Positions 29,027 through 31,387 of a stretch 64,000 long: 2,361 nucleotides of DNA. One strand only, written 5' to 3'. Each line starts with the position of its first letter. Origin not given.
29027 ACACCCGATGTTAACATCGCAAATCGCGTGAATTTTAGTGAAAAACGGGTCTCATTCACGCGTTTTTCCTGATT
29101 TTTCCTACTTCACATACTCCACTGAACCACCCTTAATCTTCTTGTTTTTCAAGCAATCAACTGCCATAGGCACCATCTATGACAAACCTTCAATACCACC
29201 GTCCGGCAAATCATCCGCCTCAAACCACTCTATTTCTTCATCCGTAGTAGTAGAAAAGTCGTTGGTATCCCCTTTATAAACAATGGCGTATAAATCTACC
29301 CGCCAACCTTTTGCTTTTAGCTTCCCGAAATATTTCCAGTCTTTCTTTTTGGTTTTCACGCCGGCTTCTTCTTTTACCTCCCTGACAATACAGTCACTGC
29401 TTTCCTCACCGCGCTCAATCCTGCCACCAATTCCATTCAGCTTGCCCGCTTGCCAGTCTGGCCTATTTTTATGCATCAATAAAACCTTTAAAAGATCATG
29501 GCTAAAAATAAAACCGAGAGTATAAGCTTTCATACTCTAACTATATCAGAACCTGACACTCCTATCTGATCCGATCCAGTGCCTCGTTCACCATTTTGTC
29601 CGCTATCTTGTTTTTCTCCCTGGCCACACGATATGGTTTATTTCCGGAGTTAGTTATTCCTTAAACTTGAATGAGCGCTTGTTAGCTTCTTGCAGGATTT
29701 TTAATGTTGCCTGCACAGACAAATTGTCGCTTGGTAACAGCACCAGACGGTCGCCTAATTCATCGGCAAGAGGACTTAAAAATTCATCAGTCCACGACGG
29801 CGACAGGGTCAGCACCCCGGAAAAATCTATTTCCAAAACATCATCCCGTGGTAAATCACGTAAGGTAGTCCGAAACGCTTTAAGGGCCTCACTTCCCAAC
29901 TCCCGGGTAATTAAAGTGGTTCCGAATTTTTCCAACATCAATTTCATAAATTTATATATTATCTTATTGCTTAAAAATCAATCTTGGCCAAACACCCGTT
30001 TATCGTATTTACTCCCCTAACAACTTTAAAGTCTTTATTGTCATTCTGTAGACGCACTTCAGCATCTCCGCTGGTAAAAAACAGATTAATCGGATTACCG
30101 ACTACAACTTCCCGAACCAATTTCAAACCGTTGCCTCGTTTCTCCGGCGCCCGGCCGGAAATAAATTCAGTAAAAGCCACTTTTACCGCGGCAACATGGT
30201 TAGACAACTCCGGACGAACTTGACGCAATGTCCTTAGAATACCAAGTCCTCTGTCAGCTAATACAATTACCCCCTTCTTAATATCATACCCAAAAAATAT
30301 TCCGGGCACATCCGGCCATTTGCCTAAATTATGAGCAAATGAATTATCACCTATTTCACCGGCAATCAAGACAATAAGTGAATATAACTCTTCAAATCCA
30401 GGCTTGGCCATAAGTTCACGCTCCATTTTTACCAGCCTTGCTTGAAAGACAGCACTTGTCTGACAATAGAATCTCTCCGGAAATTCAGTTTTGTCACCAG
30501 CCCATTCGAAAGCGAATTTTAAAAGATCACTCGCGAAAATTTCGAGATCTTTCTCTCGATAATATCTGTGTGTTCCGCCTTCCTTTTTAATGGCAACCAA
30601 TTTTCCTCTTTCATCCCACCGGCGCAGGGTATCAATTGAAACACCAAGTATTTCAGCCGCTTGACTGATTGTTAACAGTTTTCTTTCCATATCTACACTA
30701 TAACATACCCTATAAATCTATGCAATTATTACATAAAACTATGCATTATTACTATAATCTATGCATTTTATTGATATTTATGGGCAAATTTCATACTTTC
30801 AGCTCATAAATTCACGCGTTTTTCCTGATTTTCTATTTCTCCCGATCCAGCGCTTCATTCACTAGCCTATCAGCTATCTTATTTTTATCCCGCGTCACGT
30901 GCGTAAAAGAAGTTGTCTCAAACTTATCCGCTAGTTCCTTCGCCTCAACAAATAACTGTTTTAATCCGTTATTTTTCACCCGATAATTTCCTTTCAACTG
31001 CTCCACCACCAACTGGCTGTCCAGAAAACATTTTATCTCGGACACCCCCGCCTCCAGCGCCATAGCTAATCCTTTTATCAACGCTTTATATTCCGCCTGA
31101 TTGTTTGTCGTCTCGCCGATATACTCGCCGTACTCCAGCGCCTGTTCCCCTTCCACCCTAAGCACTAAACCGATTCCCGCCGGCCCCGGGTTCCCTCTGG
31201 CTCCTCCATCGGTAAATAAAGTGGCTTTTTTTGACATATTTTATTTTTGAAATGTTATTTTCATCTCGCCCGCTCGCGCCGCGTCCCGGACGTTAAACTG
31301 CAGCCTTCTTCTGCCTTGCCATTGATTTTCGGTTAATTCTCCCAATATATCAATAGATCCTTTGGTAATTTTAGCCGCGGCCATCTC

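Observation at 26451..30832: Island-specific motif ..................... and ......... half-site palindromes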

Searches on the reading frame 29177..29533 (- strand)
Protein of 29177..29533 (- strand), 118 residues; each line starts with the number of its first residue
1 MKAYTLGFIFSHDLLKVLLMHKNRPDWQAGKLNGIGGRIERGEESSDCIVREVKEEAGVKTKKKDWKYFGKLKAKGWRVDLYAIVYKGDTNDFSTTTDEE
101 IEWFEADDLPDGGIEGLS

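Call 9: search_protein_families(library=pfam, proteins=[window:29177-29533:-], max_evalue=0.01)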
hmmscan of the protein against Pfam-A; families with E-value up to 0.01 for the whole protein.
window:29177-29533:- (118 aa): 1 family
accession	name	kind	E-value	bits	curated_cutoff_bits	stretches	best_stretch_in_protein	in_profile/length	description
PF00293.34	NUDIX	-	2.4e-11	44.2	21.1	1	16-109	16-118/134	NUDIX domain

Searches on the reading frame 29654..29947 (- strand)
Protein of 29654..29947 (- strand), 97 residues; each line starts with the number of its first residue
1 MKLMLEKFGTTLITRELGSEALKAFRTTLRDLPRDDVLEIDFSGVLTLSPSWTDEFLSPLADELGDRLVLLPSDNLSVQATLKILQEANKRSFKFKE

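Call 9: search_protein_families(library=pfam, proteins=[window:29654-29947:-], max_evalue=0.01)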
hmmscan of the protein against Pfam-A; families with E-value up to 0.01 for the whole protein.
window:29654-29947:- (97 aa): 1 family
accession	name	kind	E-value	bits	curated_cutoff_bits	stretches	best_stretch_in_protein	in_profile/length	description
PF14213.11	DUF4325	-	0.0077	16.4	23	0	35-66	16-47/64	STAS-like domain of unknown function (DUF4325)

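Call 55: search_protein_families(library=padloc, proteins=[window:29654-29947:-], max_evalue=0.01)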
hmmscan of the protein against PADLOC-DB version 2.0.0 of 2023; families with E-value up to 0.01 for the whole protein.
window:29654-29947:- (97 aa): 0 families

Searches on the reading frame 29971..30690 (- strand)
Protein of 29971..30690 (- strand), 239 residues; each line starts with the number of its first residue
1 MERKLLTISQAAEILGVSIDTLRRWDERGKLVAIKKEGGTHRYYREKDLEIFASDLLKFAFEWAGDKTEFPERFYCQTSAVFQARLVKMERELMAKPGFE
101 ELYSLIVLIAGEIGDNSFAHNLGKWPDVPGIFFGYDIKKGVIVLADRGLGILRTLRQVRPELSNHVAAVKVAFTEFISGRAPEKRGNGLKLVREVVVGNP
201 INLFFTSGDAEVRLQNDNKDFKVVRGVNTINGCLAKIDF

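Call 9: search_protein_families(library=pfam, proteins=[window:29971-30690:-], max_evalue=0.01)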
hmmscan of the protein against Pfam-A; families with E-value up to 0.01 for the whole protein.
window:29971-30690:- (239 aa): 8 families
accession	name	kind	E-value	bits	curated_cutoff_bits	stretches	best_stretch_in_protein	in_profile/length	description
PF13411.12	MerR_1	-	3.7e-12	46.6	21.6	1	7-52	2-46/69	MerR HTH family regulatory protein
PF00376.29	MerR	-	4e-12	46.2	28.2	1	7-44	1-38/38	MerR family regulatory protein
PF12728.13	HTH_17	-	5.8e-11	42.9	27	1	5-52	1-46/51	Helix-turn-helix domain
PF13551.12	HTH_29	-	0.0047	17.4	28.1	1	5-34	12-44/64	Winged helix-turn helix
PF13518.12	HTH_28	-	0.0064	17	25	0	7-27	14-34/52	Helix-turn-helix domain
PF13384.12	HTH_23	-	0.0067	16.7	24.6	0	6-25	18-37/50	Homeodomain-like domain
PF13542.12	HTH_Tnp_ISL3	-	0.0075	16.2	27.4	0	7-28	28-49/51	Helix-turn-helix domain of transposase family ISL3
PF02954.25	HTH_8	-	0.0077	16.4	22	0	8-24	21-37/42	Bacterial regulatory protein, Fis family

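Call 16: find_encoding_contigs(protein=window:29971-30690:-, flank=10000, max_places=10)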
Protein window:29971-30690:- (239 aa): 3 contigs read that carry it; 2 places shown.
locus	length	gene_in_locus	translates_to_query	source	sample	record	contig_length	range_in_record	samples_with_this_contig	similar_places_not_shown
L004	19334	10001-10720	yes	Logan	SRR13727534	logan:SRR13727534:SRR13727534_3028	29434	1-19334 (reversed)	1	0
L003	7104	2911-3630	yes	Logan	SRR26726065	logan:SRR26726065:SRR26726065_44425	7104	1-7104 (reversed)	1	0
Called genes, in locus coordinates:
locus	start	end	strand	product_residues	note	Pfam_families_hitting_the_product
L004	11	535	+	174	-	PF06695:Sm_multidrug_ex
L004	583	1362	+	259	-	PF00121:TIM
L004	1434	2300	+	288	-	PF01116:F_bP_aldolase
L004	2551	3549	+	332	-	PF00294:PfkB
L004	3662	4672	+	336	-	PF00044:Gp_dh_N, PF02800:Gp_dh_C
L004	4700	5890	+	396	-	PF00162:PGK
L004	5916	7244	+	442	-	PF03952:Enolase_N, PF00113:Enolase_C, PF07476:MAAL_C (weak)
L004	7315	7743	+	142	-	PF05635:23S_rRNA_IVP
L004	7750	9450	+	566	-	PF01368:DHH, PF02272:DHHA1, PF17768:RecJ_OB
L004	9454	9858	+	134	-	PF00075:RNase_H, PF13456:RVT_3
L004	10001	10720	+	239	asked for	PF00376:MerR, PF12728:HTH_17, PF13411:MerR_1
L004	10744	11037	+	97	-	-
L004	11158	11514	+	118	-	PF00293:NUDIX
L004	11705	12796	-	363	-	-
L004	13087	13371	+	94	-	-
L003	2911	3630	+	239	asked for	PF00376:MerR, PF12728:HTH_17, PF13411:MerR_1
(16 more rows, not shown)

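Call 55: search_protein_families(library=padloc, proteins=[window:29971-30690:-], max_evalue=0.01)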
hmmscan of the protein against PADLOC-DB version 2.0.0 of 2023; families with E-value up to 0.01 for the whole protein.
window:29971-30690:- (239 aa): 2 families
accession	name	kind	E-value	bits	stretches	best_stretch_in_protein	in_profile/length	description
PDLC04133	mad1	-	2.4e-14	51.4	1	1-57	1-55/60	mads_1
PDLC03348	MTase_II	-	0.0019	14.7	1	2-36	7-42/727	Type II methyltransferase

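Call 66: find_related_loci(query=window:29971-30690:-, collection=viral_contigs, flank=3000)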
Query window:29971-30690:- (239 aa) in viral_contigs; peptide patterns used: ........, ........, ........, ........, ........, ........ (x = any residue, [..] = any of these).
6 stretches matched a pattern, but none encodes a relative of the query by tblastn (E <= 1e-3).
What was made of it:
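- Tried and rejected: MerR-GHKL has no relative in viral contigs (call 66).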

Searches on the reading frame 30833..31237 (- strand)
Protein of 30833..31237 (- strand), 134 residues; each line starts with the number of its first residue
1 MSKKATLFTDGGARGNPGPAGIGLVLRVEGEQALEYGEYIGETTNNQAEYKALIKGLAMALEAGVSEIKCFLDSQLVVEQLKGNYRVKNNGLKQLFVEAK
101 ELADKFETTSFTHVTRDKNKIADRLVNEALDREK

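Call 15: find_encoding_contigs(protein=window:30833-31237:-, flank=10000, max_places=10)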
Protein window:30833-31237:- (134 aa): 3 contigs read that carry it; 2 places shown.
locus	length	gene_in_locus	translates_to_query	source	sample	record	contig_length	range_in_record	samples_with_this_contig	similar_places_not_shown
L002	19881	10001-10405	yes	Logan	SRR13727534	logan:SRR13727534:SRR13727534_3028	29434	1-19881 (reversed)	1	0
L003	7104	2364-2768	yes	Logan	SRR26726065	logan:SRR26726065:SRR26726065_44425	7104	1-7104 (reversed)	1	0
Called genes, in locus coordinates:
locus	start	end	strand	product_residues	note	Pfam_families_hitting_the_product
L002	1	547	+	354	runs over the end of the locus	PF01087:GalP_UDP_transf, PF16268:DUF4921 (faint), PF02744:GalP_UDP_tr_C (faint)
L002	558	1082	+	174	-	PF06695:Sm_multidrug_ex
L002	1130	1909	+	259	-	PF00121:TIM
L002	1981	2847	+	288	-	PF01116:F_bP_aldolase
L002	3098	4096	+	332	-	PF00294:PfkB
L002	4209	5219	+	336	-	PF00044:Gp_dh_N, PF02800:Gp_dh_C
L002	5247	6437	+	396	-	PF00162:PGK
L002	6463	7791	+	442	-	PF03952:Enolase_N, PF00113:Enolase_C, PF07476:MAAL_C (weak)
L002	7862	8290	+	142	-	PF05635:23S_rRNA_IVP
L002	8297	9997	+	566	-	PF01368:DHH, PF02272:DHHA1, PF17768:RecJ_OB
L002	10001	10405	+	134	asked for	PF00075:RNase_H, PF13456:RVT_3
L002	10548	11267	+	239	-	PF00376:MerR, PF12728:HTH_17, PF13411:MerR_1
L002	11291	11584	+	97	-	-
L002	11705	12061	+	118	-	PF00293:NUDIX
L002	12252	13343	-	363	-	-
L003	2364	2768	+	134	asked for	PF00075:RNase_H, PF13456:RVT_3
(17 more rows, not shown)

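Call 17: find_homologous_proteins(query=window:30833-31237:-, max_evalue=1e-10)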
Query window:30833-31237:- (134 aa): 7987 proteins with E <= 1e-10 among 8000 candidates; the best 120 are listed.
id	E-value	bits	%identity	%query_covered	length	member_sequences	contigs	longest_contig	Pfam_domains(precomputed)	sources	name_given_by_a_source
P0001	4.6e-80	284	100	100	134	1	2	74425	PF13456.13,PF00075.31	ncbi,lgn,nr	ncbi:MAG: ribonuclease HI family protein [Candidatus Andersenbacteria bacterium]|nr:ribonuclease HI 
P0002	1.7e-50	188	68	98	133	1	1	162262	PF13456.13,PF00075.31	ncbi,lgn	ncbi:MAG: ribonuclease HI family protein [bacterium]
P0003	9.5e-50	186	65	97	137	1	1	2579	PF13456.13,PF00075.31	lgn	-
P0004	1.6e-49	185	67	96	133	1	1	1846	PF13456.13,PF00075.31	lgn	-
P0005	1.7e-48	182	66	98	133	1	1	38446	PF13456.13,PF00075.31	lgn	-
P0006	3.5e-48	181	63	98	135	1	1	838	PF13456.13,PF00075.31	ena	-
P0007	4.4e-48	181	65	97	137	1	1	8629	PF13456.13,PF00075.31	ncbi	-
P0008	8.8e-48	180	65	97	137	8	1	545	PF13456.13,PF00075.31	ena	-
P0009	8.5e-47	176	66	96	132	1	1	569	PF13456.13,PF00075.31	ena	-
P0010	1.1e-46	176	-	-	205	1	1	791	PF13456.13,PF00075.31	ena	-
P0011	1.8e-46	175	64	96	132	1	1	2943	PF13456.13,PF00075.31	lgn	-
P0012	5.5e-46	174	61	98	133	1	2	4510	PF13456.13,PF00075.31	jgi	jgi:ribonuclease HI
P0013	6.3e-46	174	64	99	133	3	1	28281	PF13456.13,PF00075.31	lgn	-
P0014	8.4e-46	173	63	99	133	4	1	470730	PF13456.13,PF00075.31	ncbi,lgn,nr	ncbi:MAG: ribonuclease HI family protein [Candidatus Andersenbacteria bacterium]|nr:ribonuclease HI 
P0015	1.0e-45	173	61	97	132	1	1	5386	PF13456.13,PF00075.31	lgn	-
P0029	1.7e-44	169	66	96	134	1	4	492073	PF13456.13,PF00075.31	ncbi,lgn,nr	ncbi:MAG: ribonuclease HI family protein [Candidatus Andersenbacteria bacterium]|nr:ribonuclease HI 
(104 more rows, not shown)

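Call 18: find_encoding_contigs(protein=P0002, flank=10000, max_places=3)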
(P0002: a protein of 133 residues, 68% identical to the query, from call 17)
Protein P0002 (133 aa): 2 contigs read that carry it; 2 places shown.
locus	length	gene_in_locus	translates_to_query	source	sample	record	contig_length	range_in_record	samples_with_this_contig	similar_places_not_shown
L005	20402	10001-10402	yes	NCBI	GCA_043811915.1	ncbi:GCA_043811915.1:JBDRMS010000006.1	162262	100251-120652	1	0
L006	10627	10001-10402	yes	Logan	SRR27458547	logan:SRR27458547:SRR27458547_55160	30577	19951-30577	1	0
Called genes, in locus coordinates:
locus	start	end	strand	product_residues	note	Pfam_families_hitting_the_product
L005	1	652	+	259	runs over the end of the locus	PF00121:TIM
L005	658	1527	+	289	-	PF01116:F_bP_aldolase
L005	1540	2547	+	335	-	PF00294:PfkB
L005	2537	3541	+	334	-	PF00044:Gp_dh_N, PF02800:Gp_dh_C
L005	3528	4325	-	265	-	PF07963:N_methyl, PF07953:Toxin_R_bind_N (weak), PF13385:Laminin_G_3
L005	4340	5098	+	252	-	PF03372:Exo_endo_phos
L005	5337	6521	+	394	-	PF00162:PGK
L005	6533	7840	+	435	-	PF03952:Enolase_N, PF07476:MAAL_C (faint), PF00113:Enolase_C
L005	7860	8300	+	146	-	PF05635:23S_rRNA_IVP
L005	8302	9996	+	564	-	PF01368:DHH, PF02272:DHHA1, PF17768:RecJ_OB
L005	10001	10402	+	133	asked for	PF00075:RNase_H, PF13456:RVT_3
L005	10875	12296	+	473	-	PF13727:CoA_binding_3 (weak), PF02397:Bac_transf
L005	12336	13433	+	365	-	PF13439:Glyco_transf_4 (weak), PF00534:Glycos_transf_1, PF13692:Glyco_trans_1_4, PF13524:Glyco_trans_1_2 (weak)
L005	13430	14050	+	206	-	-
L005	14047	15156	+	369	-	PF13439:Glyco_transf_4, PF13579:Glyco_trans_4_4, PF20706:GT4-conflict, PF00534:Glycos_transf_1, PF13692:Glyco_trans_1_4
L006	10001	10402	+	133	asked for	PF00075:RNase_H, PF13456:RVT_3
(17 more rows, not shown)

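Call 19: find_encoding_contigs(protein=P0029, flank=10000, max_places=3)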
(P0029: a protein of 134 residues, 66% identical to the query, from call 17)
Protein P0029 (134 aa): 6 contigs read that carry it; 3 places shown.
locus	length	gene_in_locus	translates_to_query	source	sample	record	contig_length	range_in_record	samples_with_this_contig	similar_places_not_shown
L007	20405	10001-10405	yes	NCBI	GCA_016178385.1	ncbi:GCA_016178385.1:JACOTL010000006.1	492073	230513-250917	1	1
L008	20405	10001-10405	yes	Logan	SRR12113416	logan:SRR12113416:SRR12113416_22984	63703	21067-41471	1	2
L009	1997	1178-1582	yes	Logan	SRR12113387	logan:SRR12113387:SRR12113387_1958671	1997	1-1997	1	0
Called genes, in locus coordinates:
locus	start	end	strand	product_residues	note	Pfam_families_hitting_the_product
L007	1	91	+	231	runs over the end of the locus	PF01255:Prenyltransf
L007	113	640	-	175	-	PF13302:Acetyltransf_3, PF00583:Acetyltransf_1, PF13673:Acetyltransf_10, PF13508:Acetyltransf_7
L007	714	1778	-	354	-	PF01087:GalP_UDP_transf (weak), PF16285:DUF4931_N (faint), PF16268:DUF4921 (weak)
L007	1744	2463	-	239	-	PF00535:Glycos_transf_2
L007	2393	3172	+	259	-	PF00121:TIM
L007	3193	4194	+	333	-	PF00294:PfkB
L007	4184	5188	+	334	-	PF00044:Gp_dh_N, PF02800:Gp_dh_C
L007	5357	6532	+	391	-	PF00162:PGK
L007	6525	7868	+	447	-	PF03952:Enolase_N, PF00113:Enolase_C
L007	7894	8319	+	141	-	PF05635:23S_rRNA_IVP (weak)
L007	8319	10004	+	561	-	PF01368:DHH, PF02272:DHHA1, PF17768:RecJ_OB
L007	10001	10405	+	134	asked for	PF00075:RNase_H, PF13456:RVT_3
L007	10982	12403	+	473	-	PF13727:CoA_binding_3, PF02397:Bac_transf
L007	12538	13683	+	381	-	PF13439:Glyco_transf_4, PF00534:Glycos_transf_1, PF13692:Glyco_trans_1_4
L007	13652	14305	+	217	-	-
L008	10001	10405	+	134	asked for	PF00075:RNase_H, PF13456:RVT_3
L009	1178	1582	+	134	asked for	PF00075:RNase_H, PF13456:RVT_3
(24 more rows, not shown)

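Call 20: find_encoding_contigs(protein=P0005, flank=10000, max_places=3)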
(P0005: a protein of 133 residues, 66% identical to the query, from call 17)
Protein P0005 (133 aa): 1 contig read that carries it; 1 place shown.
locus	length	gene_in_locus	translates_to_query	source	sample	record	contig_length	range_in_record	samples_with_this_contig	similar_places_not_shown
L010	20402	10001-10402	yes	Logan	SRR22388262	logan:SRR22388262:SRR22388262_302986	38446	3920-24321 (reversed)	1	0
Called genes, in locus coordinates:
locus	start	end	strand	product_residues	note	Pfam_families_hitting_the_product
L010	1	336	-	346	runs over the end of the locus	PF01087:GalP_UDP_transf, PF01230:HIT (faint), PF16268:DUF4921, PF02744:GalP_UDP_tr_C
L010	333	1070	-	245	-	PF00535:Glycos_transf_2, PF10111:Glyco_tranf_2_2, PF13641:Glyco_tranf_2_3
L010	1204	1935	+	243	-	PF00121:TIM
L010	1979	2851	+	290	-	PF01116:F_bP_aldolase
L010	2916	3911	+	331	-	PF00294:PfkB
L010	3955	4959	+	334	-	PF00044:Gp_dh_N, PF02800:Gp_dh_C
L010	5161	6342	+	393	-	PF00162:PGK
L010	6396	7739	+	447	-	PF03952:Enolase_N, PF00113:Enolase_C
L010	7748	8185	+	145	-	PF05635:23S_rRNA_IVP (weak)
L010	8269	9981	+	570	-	PF01368:DHH, PF02272:DHHA1, PF17768:RecJ_OB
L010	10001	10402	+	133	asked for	PF00075:RNase_H, PF13456:RVT_3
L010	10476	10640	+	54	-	-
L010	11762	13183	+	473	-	PF13727:CoA_binding_3 (weak), PF02397:Bac_transf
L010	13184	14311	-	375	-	-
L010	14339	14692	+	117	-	-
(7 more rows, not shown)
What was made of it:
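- The island sits at a synteny break after rnhA (calls 18-20).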

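Call 54: search_protein_families(library=pfam, proteins=[window:30833-31237:-], max_evalue=10)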
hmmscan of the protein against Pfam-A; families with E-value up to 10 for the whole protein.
window:30833-31237:- (134 aa): 2 families
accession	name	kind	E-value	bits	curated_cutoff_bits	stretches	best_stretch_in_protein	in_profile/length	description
PF13456.12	RVT_3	-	2.2e-24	86.2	21.6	1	9-129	2-123/123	Reverse transcriptase-like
PF00075.30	RNase_H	-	4.1e-13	50.2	25.8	1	3-129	2-139/141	RNase H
